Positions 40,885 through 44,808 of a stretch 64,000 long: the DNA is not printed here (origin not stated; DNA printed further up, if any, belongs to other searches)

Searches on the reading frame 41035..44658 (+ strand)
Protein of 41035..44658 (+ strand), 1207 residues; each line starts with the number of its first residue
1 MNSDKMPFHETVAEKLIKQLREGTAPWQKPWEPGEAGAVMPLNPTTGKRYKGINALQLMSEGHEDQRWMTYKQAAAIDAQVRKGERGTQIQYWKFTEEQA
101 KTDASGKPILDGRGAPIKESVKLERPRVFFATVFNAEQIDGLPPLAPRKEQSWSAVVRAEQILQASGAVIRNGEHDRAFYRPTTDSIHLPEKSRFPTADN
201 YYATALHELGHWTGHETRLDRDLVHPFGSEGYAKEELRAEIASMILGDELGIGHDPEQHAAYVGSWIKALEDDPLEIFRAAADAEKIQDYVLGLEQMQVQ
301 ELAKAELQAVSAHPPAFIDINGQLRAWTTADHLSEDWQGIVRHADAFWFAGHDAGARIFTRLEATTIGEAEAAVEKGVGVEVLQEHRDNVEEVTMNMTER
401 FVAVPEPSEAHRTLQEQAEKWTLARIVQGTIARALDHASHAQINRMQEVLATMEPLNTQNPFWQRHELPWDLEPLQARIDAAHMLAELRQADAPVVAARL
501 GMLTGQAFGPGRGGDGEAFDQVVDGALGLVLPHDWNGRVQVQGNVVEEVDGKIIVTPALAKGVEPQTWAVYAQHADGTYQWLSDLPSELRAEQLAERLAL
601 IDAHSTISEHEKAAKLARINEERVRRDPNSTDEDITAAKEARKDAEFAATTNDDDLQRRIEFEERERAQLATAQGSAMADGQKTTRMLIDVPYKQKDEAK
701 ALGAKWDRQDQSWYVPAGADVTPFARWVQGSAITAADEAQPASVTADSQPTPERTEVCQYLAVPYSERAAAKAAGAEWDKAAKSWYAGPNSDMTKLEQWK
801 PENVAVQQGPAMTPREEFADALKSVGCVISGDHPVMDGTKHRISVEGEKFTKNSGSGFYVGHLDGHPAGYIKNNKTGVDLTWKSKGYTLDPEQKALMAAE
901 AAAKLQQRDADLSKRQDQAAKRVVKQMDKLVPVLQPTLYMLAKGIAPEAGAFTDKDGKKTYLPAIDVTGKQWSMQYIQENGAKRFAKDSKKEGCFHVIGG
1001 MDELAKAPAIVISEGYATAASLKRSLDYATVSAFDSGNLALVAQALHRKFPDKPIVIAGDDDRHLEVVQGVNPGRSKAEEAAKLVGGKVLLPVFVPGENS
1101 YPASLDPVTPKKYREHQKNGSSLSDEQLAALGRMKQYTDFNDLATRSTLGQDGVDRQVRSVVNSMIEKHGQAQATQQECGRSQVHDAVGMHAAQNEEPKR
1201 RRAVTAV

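Call 70: search_protein_families(library=ncbifam, proteins=[window:41035-44658:+], max_evalue=0.001)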
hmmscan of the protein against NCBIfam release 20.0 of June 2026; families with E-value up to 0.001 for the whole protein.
window:41035-44658:+ (1207 aa): 0 families

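Call 104: search_protein_families(library=pfam, proteins=[window:41035-44658:+], max_evalue=0.0001)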
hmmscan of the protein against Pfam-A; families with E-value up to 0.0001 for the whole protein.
window:41035-44658:+ (1207 aa): 4 families
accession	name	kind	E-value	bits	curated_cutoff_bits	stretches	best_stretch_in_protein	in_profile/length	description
PF18818.7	MPTase-PolyVal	-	2.3e-48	163.9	27.5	1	158-282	2-125/126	Zincin-like metallopeptidase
PF18974.5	DUF5710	-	1.1e-34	118.4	26.5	2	686-728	1-43/44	Domain of unknown function (DUF5710)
PF08401.16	ArdcN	-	2.6e-33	115.3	22.6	1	9-128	4-117/123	N-terminal domain of anti-restriction factor ArdC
PF13362.12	Toprim_3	-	8.2e-06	26.6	27.2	1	1010-1085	2-67/95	Toprim domain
